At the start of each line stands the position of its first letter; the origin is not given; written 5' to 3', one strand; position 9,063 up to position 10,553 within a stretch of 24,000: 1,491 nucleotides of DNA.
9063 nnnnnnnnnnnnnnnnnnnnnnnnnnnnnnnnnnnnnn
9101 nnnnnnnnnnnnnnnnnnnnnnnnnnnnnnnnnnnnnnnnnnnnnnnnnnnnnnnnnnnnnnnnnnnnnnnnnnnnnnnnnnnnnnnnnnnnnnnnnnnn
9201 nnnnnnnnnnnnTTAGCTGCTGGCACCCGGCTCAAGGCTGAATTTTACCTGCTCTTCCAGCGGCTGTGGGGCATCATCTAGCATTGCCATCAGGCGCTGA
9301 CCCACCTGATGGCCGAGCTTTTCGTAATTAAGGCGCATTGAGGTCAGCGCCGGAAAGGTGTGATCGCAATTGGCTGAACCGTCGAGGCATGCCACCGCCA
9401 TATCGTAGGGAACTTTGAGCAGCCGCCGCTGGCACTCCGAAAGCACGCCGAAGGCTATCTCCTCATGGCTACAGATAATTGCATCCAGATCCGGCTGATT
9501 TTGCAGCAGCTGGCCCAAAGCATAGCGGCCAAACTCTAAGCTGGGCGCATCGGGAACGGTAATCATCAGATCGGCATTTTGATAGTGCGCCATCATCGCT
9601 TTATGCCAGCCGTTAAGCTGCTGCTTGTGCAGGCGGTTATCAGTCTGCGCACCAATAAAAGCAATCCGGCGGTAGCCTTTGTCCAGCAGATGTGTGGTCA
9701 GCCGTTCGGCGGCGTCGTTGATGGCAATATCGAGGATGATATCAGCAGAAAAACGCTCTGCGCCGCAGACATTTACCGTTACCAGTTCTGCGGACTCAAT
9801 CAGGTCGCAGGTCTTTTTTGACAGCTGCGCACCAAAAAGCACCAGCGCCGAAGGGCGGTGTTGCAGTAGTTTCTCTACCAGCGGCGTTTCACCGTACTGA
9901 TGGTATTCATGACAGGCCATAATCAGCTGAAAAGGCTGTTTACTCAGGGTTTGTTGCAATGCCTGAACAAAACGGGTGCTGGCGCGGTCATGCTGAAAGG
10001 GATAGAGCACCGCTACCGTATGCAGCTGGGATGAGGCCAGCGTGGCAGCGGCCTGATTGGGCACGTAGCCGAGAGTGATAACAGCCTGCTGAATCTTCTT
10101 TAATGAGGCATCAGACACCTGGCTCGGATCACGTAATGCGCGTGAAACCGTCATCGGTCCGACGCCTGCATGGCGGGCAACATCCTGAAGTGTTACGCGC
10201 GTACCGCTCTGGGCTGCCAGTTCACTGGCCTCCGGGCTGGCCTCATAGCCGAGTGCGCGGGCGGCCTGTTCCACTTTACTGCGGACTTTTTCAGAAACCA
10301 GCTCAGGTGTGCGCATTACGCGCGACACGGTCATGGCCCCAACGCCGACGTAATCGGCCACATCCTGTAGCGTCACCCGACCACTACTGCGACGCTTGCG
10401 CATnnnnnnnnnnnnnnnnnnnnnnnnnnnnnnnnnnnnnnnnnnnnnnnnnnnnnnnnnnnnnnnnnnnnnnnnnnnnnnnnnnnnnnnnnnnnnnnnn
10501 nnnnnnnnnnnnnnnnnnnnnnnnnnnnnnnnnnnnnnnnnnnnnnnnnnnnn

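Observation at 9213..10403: LacI-family repressor with two tandem N-terminal HTH domains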

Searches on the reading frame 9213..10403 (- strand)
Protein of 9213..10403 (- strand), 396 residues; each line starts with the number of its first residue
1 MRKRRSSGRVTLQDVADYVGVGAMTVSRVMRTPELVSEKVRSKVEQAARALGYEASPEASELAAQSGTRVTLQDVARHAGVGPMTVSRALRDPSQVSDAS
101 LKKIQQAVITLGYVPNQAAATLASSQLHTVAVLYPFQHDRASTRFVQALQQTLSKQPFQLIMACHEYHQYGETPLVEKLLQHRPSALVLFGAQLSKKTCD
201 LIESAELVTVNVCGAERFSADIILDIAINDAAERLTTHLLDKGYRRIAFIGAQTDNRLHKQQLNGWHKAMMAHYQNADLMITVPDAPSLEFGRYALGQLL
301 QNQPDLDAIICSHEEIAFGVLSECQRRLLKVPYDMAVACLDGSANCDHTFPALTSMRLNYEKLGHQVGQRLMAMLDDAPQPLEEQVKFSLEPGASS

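Call 3: search_protein_families(library=pfam, proteins=[window:9213-10403:-], max_evalue=0.01)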
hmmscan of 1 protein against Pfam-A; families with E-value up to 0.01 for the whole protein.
window:9213-10403:- (396 aa): 12 families
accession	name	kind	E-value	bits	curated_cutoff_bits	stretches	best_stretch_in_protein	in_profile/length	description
PF00356.27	LacI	-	2e-33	114.3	27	2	71-116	1-46/46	Bacterial regulatory proteins, lacI family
PF13377.12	Peripla_BP_3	-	2.8e-26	93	26.5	1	237-395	2-166/167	Periplasmic binding protein-like domain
PF00532.27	Peripla_BP_1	-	7.8e-17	62.1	22.2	1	128-375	2-261/281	Periplasmic binding proteins and sugar binding domain of LacI family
PF13542.12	HTH_Tnp_ISL3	-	3e-05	23.8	27.4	0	66-92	24-49/51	Helix-turn-helix domain of transposase family ISL3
PF13545.12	HTH_Crp_2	-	5.3e-05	23.6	27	0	68-92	21-45/70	Crp-like helix-turn-helix domain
PF01381.28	HTH_3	-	0.00018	21.9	23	0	71-106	11-46/55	Helix-turn-helix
PF00440.29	TetR_N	-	0.00052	20.2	24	0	59-87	5-34/47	Bacterial regulatory proteins, tetR family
PF13384.12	HTH_23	-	0.00081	19.6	24.6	0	62-92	13-40/50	Homeodomain-like domain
PF13560.12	HTH_31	-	0.0011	19.7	27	0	2-52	7-55/64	Helix-turn-helix domain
PF04967.18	HTH_10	-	0.0014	18.9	23.1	0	69-91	23-45/53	HTH DNA binding domain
PF04545.22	Sigma70_r4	-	0.0017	18.3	24.1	0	10-31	21-42/50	Sigma-70, region 4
PF13338.12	AbiEi_4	-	0.0052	17.3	25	0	61-91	5-34/49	Transcriptional regulator, AbiEi antitoxin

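Call 4: search_protein_families(library=ncbifam, proteins=[window:9213-10403:-], max_evalue=0.01)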
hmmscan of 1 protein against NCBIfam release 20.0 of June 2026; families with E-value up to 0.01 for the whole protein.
window:9213-10403:- (396 aa): 18 families
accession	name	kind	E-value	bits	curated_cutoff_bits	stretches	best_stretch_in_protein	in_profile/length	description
NF052440.1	TransRegGNTRPSEAE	equivalog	5.7e-88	295.2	400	2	68-379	4-315/333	HTH-type transcriptional regulator GntR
NF047913.1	TransRegIdnR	equivalog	3.2e-59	200.9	500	2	68-378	4-312/331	DNA-binding transcriptional regulator IdnR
NF011563.0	PRK14987.1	equivalog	5.1e-54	183.7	433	2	69-395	5-330/331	gluconate operon transcriptional repressor GntR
NF007075.0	PRK09526.1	subfamily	7.5e-46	156.7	340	2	69-387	5-322/358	LacI family DNA-binding transcriptional regulator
NF008269.0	PRK11041.1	equivalog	3.4e-40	138.1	436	2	65-375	5-311/342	DNA-binding transcriptional regulator CytR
NF007743.0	PRK10423.1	equivalog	3.2e-38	131.6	531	2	71-378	3-311/330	ribose operon transcriptional repressor RbsR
NF047341.1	lactose_RbsR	equivalog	6.7e-38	130.8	382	2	69-385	2-316/331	ribose utilization transcriptional repressor RbsR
NF007706.0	PRK10401.1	equivalog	6.4e-34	117.7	555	2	70-359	2-291/346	HTH-type transcriptional regulator GalS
TIGR01481.1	ccpA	equivalog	1.7e-33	116.5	442.35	2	69-374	2-305/330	catabolite control protein A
NF008002.0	PRK10727.1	equivalog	5.8e-33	114.4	557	2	71-381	3-313/341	HTH-type transcriptional regulator GalR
NF007449.0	PRK10014.1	subfamily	1.8e-31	109.4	310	2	69-379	6-326/342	Mal regulon transcriptional regulator MalI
NF007979.0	PRK10703.1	equivalog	3.9e-30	105.1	501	2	71-373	3-307/341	HTH-type transcriptional repressor PurR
NF008452.0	PRK11303.1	equivalog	1.5e-23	83.5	385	1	71-378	2-311/332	catabolite repressor/activator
TIGR02417.1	fruct_sucro_rep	subfamily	5.4e-23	81.7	389.55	1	71-389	1-322/327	D-fructose-responsive transcription factor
TIGR02405.1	trehalos_R_Ecol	equivalog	5.6e-22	78.5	357.35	2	69-376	1-297/311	trehalose operon repressor TreR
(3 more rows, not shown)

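Call 6: find_homologous_proteins(query=window:9213-10403:-, max_evalue=1e-20)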
Query window:9213-10403:- (396 aa): 571 proteins with E <= 1e-20 among 8000 candidates; the best 120 are listed.
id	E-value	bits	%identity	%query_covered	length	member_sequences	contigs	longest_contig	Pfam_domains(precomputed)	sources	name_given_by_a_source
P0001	1.7e-241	819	93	100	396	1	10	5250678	PF13377.13,PF00532.28,PF00356.28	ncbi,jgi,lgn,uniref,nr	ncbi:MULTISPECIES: LacI family DNA-binding transcriptional regulator [Erwiniaceae]|uniref:LacI famil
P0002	3.1e-241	818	93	100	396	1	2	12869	PF13377.13,PF00532.28,PF00356.28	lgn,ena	-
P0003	6.3e-241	817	93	100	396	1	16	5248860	PF13377.13,PF00532.28,PF00356.28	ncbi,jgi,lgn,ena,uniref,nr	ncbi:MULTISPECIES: LacI family DNA-binding transcriptional regulator [Erwinia]|uniref:LacI family tr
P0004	8.0e-241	817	93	100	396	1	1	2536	PF13377.13,PF00532.28,PF00356.28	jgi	-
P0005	1.2e-240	816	93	100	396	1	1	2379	PF13377.13,PF00532.28,PF00356.28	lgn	-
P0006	2.1e-240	815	93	100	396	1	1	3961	PF13377.13,PF00532.28,PF00356.28,PF13384.13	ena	-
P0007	4.0e-238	808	92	100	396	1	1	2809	PF13377.13,PF00532.28,PF00356.28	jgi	-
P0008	2.8e-237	805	91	100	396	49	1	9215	PF13377.13,PF00532.28,PF00356.28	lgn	-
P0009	4.1e-237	805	92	100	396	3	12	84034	PF13377.13,PF00532.28,PF00356.28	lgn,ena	-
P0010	3.8e-232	788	90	100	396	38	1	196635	PF13377.13,PF00532.28,PF00440.30,PF00356.28,PF13545.13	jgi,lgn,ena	-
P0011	9.8e-229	777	88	100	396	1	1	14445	PF13377.13,PF00532.28,PF00356.28,PF13545.13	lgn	-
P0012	4.5e-227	772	88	100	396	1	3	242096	PF13377.13,PF00532.28,PF00356.28,PF13545.13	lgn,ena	-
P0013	1.2e-224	764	86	100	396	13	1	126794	PF13377.13,PF00532.28,PF00356.28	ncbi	-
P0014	3.4e-215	732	84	100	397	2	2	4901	PF13377.13,PF00532.28,PF00356.28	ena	-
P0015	1.0e-208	711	79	100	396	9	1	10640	PF13377.13,PF00532.28,PF00356.28,PF13545.13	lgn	-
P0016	8.6e-205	698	78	100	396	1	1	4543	PF13377.13,PF00532.28,PF00356.28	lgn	-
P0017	1.7e-202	691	79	100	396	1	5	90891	PF13377.13,PF00532.28,PF00356.28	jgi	jgi:DNA-binding LacI/PurR family transcriptional regulator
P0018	1.8e-198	677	77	100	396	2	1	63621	PF13377.13,PF00532.28,PF00356.28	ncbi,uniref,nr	ncbi:LacI family DNA-binding transcriptional regulator [Erwinia oleae]|uniref:LacI family DNA-bindin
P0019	1.0e-196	672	93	82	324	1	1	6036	PF13377.13,PF00532.28,PF00356.28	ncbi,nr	ncbi:MAG TPA: LacI family transcriptional regulator, partial [Erwinia persicina]|nr:LacI family tran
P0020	9.6e-177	606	70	100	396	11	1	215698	PF13377.13,PF00532.28,PF00356.28,PF13542.13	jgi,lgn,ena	-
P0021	1.7e-174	599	68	100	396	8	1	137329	PF13377.13,PF00532.28,PF00356.28,PF13545.13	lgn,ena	-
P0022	3.1e-172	591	69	100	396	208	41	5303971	PF13377.13,PF00532.28,PF00356.28,PF13545.13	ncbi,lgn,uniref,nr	ncbi:LacI family DNA-binding transcriptional regulator [Pectobacterium versatile]|uniref:LacI family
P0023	3.1e-172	591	68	100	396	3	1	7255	PF13377.13,PF00532.28,PF00356.28,PF01381.29,PF13542.13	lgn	-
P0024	2.4e-168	578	68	100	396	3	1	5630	PF13377.13,PF00532.28,PF00356.28,PF13545.13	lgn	-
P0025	4.6e-164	564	64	100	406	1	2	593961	PF13377.13,PF00532.28,PF00356.28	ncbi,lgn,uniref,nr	ncbi:LacI family DNA-binding transcriptional regulator [Brenneria izbisi]|uniref:LacI family DNA-bin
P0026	2.2e-162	559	66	100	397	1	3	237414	PF13377.13,PF00532.28,PF00356.28,PF04545.23,PF13545.13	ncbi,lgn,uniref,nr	ncbi:LacI family DNA-binding transcriptional regulator [Samsonia erythrinae]|uniref:LacI family tran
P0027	6.1e-162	557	64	100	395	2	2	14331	PF13377.13,PF00532.28,PF00356.28,PF01381.29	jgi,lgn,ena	-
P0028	2.4e-161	555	66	99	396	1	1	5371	PF13377.13,PF00532.28,PF00356.28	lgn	-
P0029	8.9e-159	547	66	95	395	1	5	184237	PF13377.13,PF00532.28,PF00356.28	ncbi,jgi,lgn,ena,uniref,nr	ncbi:LacI family DNA-binding transcriptional regulator [Winslowiella iniecta]|uniref:LacI family tra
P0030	4.7e-157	541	64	95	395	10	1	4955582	PF13377.13,PF00532.28,PF00356.28,PF01381.29,PF13545.13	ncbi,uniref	ncbi:LacI family DNA-binding transcriptional regulator [Winslowiella sp. 2C04]|uniref:LacI family DN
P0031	2.3e-154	532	63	100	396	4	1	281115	PF13377.13,PF00532.28,PF00356.28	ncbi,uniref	ncbi:LacI family DNA-binding transcriptional regulator [Pectobacterium cacticida]|uniref:LacI family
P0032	6.7e-154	531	65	95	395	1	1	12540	PF13377.13,PF00532.28,PF00356.28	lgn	-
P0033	1.2e-122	428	54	97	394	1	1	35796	PF13377.13,PF00532.28,PF00356.28,PF04545.23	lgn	-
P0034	2.0e-115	404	56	83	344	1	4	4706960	PF13377.13,PF00532.28,PF00356.28,PF13407.13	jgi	jgi:DNA-binding LacI/PurR family transcriptional regulator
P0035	4.2e-115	403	55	83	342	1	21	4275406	PF13377.13,PF00532.28,PF00356.28,PF13407.13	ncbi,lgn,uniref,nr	ncbi:LacI family transcriptional regulator [Yersinia entomophaga]|uniref:LacI family transcriptional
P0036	5.3e-115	403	56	83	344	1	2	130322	PF13377.13,PF00532.28,PF00356.28,PF13407.13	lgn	-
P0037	5.8e-115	403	55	83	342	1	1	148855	PF13377.13,PF00532.28,PF00356.28,PF13407.13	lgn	-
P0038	1.4e-114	401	55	84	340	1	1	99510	PF13377.13,PF00532.28,PF00356.28,PF13407.13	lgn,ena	-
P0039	4.6e-114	400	56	81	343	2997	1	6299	PF13377.13,PF00532.28,PF00356.28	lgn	-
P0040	1.1e-113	399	54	80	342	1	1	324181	PF13377.13,PF00532.28,PF00356.28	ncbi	ncbi:TPA: LacI family DNA-binding transcriptional regulator [Citrobacter freundii]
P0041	1.5e-113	398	56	82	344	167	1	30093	PF13377.13,PF00532.28,PF00356.28,PF13407.13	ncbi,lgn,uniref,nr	ncbi:LacI family transcriptional regulator [Yersinia mollaretii]|uniref:LacI family DNA-binding tran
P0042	2.1e-113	398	56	82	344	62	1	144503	PF13377.13,PF00532.28,PF00356.28,PF13407.13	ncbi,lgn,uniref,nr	ncbi:LacI family DNA-binding transcriptional regulator [Yersinia kristensenii]|uniref:LacI family tr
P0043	1.7e-112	395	57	79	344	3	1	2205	PF13377.13,PF00532.28,PF00356.28,PF13407.13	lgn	-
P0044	1.4e-111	392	56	78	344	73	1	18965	PF13377.13,PF00532.28,PF00356.28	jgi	jgi:DNA-binding LacI/PurR family transcriptional regulator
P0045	1.6e-111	391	53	83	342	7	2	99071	PF13377.13,PF00532.28,PF00356.28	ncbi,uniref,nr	ncbi:LacI family transcriptional regulator [Enterobacteriaceae bacterium H20N1]|uniref:LacI family t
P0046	2.1e-111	391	53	83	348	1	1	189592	PF13377.13,PF00532.28,PF00356.28,PF13407.13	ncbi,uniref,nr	ncbi:LacI family DNA-binding transcriptional regulator [Brenneria populi subsp. brevivirga]|uniref:L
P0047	2.9e-111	391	56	78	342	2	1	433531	PF13377.13,PF00532.28,PF00356.28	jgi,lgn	jgi:DNA-binding LacI/PurR family transcriptional regulator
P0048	2.7e-110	387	56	78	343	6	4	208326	PF13377.13,PF00532.28,PF00356.28,PF13407.13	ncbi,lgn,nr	ncbi:LacI family DNA-binding transcriptional regulator [Yersinia ruckeri]|nr:LacI family DNA-binding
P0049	4.2e-110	387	55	83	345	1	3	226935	PF13377.13,PF00532.28,PF00356.28,PF13407.13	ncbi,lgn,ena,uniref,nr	ncbi:LacI family DNA-binding transcriptional regulator [Citrobacter sp. JGM124]|uniref:LacI family D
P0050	5.8e-110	386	54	83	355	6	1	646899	PF13377.13,PF00532.28,PF00356.28,PF13407.13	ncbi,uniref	ncbi:LacI family DNA-binding transcriptional regulator [Brenneria sp. hezel4-2-4]|uniref:LacI family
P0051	8.9e-109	382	54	83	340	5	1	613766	PF13377.13,PF00532.28,PF00356.28,PF13407.13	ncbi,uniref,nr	ncbi:LacI family DNA-binding transcriptional regulator [Brenneria tiliae]|uniref:LacI family transcr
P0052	1.8e-108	381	55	83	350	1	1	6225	PF13377.13,PF00532.28,PF00356.28,PF13407.13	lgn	-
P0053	6.0e-108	380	53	83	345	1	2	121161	PF13377.13,PF00532.28,PF00356.28,PF13407.13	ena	-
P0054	2.6e-107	378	54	80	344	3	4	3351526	PF13377.13,PF00532.28,PF00356.28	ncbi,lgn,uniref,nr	ncbi:LacI family DNA-binding transcriptional regulator [Serratia symbiotica]|uniref:LacI family DNA-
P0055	3.1e-107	377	54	83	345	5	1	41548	PF13377.13,PF00532.28,PF00356.28,PF13407.13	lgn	-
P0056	4.8e-107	377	53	83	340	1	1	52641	PF13377.13,PF00532.28,PF00356.28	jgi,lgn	-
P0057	3.1e-106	374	55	82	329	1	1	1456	PF13377.13,PF00532.28,PF00356.28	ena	-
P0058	4.6e-106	373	52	82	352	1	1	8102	PF13377.13,PF00532.28,PF00356.28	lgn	-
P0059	2.6e-105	371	52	83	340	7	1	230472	PF13377.13,PF00532.28,PF00356.28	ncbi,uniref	ncbi:LacI family DNA-binding transcriptional regulator [Brenneria goodwinii]|uniref:LacI family DNA-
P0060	5.4e-102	360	53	78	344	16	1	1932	PF13377.13,PF00532.28,PF00356.28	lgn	-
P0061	5.6e-102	360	52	81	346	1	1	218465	PF13377.13,PF00532.28,PF00356.28,PF13407.13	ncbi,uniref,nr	ncbi:LacI family DNA-binding transcriptional regulator [Photorhabdus stackebrandtii]|uniref:LacI fam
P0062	5.9e-101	357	51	82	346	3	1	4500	PF13377.13,PF00532.28,PF00356.28,PF13407.13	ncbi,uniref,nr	ncbi:LacI family DNA-binding transcriptional regulator [Photorhabdus thracensis]|uniref:LacI family 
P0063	3.0e-100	354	50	83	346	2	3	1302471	PF13377.13,PF00532.28,PF00356.28,PF13407.13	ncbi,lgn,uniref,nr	ncbi:LacI family DNA-binding transcriptional regulator [Photorhabdus temperata subsp. temperata]|uni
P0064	3.2e-100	354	50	82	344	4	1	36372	PF13377.13,PF00532.28,PF00356.28,PF13407.13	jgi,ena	-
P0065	9.1e-100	353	50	83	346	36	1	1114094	PF13377.13,PF00532.28,PF00356.28,PF13407.13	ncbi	ncbi:LacI family DNA-binding transcriptional regulator [Photorhabdus tasmaniensis]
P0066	2.2e-99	351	50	83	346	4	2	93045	PF13377.13,PF00532.28,PF00356.28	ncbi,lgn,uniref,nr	ncbi:LacI family DNA-binding transcriptional regulator [Photorhabdus australis]|uniref:LacI family D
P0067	5.9e-93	330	48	83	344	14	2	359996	PF13377.13,PF00532.28,PF00356.28,PF13407.13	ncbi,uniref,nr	ncbi:LacI family DNA-binding transcriptional regulator [Moellerella wisconsensis]|uniref:LacI family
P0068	1.8e-91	325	47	81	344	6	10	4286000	PF13377.13,PF00532.28,PF00356.28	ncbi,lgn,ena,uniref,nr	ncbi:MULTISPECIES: LacI family DNA-binding transcriptional regulator [Providencia]|uniref:LacI famil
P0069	7.0e-90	320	47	78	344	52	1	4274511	PF13377.13,PF00532.28,PF00356.28,PF13407.13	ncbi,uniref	ncbi:LacI family DNA-binding transcriptional regulator [Providencia hangzhouensis]|uniref:LacI famil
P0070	5.7e-89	317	46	83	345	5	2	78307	PF13377.13,PF00532.28,PF00356.28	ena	-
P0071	1.2e-88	316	48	78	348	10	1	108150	PF13377.13,PF00532.28,PF00356.28,PF13407.13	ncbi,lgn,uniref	ncbi:LacI family DNA-binding transcriptional regulator [Proteus vulgaris]|uniref:LacI family DNA-bin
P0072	2.2e-88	315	46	78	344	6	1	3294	PF13377.13,PF00532.28,PF00356.28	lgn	-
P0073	2.6e-88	315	48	81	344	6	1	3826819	PF13377.13,PF00532.28,PF00356.28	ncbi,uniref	ncbi:LacI family DNA-binding transcriptional regulator [Edwardsiella piscicida]|uniref:LacI family D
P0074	3.2e-88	315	45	81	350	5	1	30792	PF13377.13,PF00532.28,PF00356.28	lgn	-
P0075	6.4e-88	314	48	78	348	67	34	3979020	PF13377.13,PF00532.28,PF00356.28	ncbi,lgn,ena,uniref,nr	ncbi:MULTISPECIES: LacI family DNA-binding transcriptional regulator [Proteus]|uniref:HTH-type trans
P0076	1.7e-86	309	47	78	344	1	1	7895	PF13377.13,PF00532.28,PF00356.28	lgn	-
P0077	1.7e-84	303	45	79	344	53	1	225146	PF13377.13,PF00532.28,PF00356.28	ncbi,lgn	ncbi:TPA: LacI family DNA-binding transcriptional regulator [Providencia alcalifaciens]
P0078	2.5e-76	276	42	83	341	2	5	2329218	PF13377.13,PF00532.28,PF00356.28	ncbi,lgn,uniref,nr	ncbi:LacI family DNA-binding transcriptional regulator [Photobacterium profundum]|uniref:Putative tr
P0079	2.5e-73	266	41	83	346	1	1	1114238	PF13377.13,PF00532.28,PF00356.28,PF13407.13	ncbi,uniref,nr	ncbi:LacI family DNA-binding transcriptional regulator [Vibrio salinus]|uniref:LacI family DNA-bindi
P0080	1.7e-72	263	40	83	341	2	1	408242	PF13377.13,PF00532.28,PF00356.28,PF13407.13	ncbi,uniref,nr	ncbi:LacI family DNA-binding transcriptional regulator [Psychromonas aquimarina]|uniref:LacI family 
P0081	1.7e-70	256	38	84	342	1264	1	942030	PF13377.13,PF00532.28,PF00356.28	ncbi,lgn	ncbi:LacI family DNA-binding transcriptional regulator [Vibrio diabolicus]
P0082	8.8e-70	254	39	84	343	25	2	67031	PF13377.13,PF00532.28,PF00356.28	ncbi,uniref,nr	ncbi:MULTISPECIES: LacI family DNA-binding transcriptional regulator [unclassified Vibrio]|uniref:La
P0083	1.6e-63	234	39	79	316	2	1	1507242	PF13377.13,PF00532.28,PF00356.28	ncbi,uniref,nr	ncbi:HTH-type transcriptional regulator GntR [Vibrio marisflavi CECT 7928]|uniref:HTH-type transcrip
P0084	2.7e-62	229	38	82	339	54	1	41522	PF13377.13,PF00532.28,PF00356.28,PF13407.13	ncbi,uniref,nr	ncbi:LacI family DNA-binding transcriptional regulator [Aeromonas finlandensis]|uniref:LacI family D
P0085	2.8e-62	229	39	84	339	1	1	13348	PF13377.13,PF00532.28,PF00356.28,PF13407.13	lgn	-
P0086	7.9e-62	228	39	80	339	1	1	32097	PF13377.13,PF00532.28,PF00356.28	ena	-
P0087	8.4e-62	228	38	84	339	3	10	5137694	PF13377.13,PF00532.28,PF00356.28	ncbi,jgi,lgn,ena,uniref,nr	ncbi:LacI family DNA-binding transcriptional regulator [Aeromonas piscicola]|jgi:DNA-binding LacI/Pu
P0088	3.5e-52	196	38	79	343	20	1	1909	PF13377.13,PF00532.28,PF00356.28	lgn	-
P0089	1.2e-51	194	37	79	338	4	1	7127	PF13377.13,PF00532.28,PF00356.28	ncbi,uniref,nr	ncbi:LacI family DNA-binding transcriptional regulator [Rahnella sp. SAP-1]|uniref:LacI family DNA-b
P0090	1.6e-50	191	35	83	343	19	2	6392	PF13377.13,PF00532.28,PF00356.28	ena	-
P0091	1.4e-49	188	35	82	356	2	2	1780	PF13377.13,PF00532.28,PF00356.28,PF13407.13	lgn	-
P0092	1.5e-47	181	32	81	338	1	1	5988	PF13377.13,PF00532.28,PF00356.28,PF13407.13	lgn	-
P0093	7.4e-47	179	33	83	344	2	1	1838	PF13377.13,PF00532.28,PF00356.28,PF13407.13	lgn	-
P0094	1.0e-46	178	37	78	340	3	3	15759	PF13377.13,PF00532.28,PF00356.28,PF13407.13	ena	-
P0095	3.4e-46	177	33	80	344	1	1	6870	PF13377.13,PF00532.28,PF00356.28,PF13407.13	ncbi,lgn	-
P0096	4.7e-46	176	35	81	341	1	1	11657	PF13377.13,PF00532.28,PF00356.28,PF13407.13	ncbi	-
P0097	9.2e-46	175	33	81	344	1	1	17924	PF13377.13,PF00532.28,PF00356.28,PF13407.13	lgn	-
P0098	2.9e-45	173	35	80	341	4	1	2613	PF13377.13,PF00532.28,PF00356.28,PF13407.13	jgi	-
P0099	3.7e-45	173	33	83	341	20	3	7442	PF13377.13,PF00532.28,PF00356.28,PF13407.13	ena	-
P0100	4.1e-45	173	32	81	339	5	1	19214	PF13377.13,PF00532.28,PF00356.28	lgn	-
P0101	1.9e-44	171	32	80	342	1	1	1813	PF13377.13,PF00532.28,PF00356.28,PF13407.13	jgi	-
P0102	2.9e-44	170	33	82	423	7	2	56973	PF13377.13,PF00532.28,PF00356.28,PF13407.13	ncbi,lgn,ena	-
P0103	4.4e-44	170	34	75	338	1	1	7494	PF13377.13,PF00532.28,PF00356.28,PF13407.13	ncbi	-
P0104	5.0e-44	169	32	86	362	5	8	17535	PF13377.13,PF00532.28,PF00356.28,PF13407.13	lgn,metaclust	metaclust:status=active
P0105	1.2e-43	168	32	84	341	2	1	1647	PF13377.13,PF00532.28,PF00356.28,PF13407.13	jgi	jgi:LacI family transcriptional regulator, gluconate utilization system Gnt-I transcriptional repres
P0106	1.4e-43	168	34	75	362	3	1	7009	PF13377.13,PF00532.28,PF00356.28,PF13407.13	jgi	-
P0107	1.5e-43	168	33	81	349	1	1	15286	PF13377.13,PF00532.28,PF00356.28,PF13407.13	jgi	-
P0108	1.5e-43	168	32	82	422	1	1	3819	PF13377.13,PF00532.28,PF00356.28,PF13407.13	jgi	jgi:LacI family transcriptional regulator, gluconate utilization system Gnt-I transcriptional repres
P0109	2.0e-43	167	35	78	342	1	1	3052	PF13377.13,PF00532.28,PF00356.28,PF13407.13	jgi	-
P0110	2.5e-43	167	35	75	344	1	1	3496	PF13377.13,PF00532.28,PF00356.28,PF13407.13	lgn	-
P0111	2.6e-43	167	33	83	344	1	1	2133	PF13377.13,PF00532.28,PF00356.28,PF13407.13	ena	-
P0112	5.1e-43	166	33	82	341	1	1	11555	PF13377.13,PF00532.28,PF00356.28,PF13407.13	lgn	-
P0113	6.2e-43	166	33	78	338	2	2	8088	PF13377.13,PF00532.28,PF00356.28,PF13407.13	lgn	-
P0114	7.3e-43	166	32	85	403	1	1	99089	PF13377.13,PF00532.28,PF00356.28,PF13407.13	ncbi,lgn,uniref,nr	ncbi:LacI family DNA-binding transcriptional regulator [Pararobbsia alpina]|uniref:HTH-type transcri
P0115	2.4e-42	164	33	83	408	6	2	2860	PF13377.13,PF00532.28,PF00356.28,PF13407.13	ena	-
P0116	2.5e-42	164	34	81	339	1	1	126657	PF13377.13,PF00532.28,PF00356.28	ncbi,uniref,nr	ncbi:LacI family DNA-binding transcriptional regulator [Caviibacterium pharyngocola]|uniref:GntR fam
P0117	2.8e-42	164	34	79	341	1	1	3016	PF13377.13,PF00532.28,PF00356.28,PF13407.13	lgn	-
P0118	4.2e-42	163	34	81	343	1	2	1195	PF13377.13,PF00532.28,PF00356.28,PF13407.13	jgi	jgi:LacI family transcriptional regulator, gluconate utilization system Gnt-I transcriptional repres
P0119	5.6e-42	163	35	79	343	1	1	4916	PF13377.13,PF00532.28,PF00356.28,PF13407.13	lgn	-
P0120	6.3e-42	162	32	83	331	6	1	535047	PF13377.13,PF00532.28,PF00356.28,PF13407.13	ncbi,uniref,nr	ncbi:LacI family DNA-binding transcriptional regulator [Ruegeria profundi]|uniref:Transcriptional re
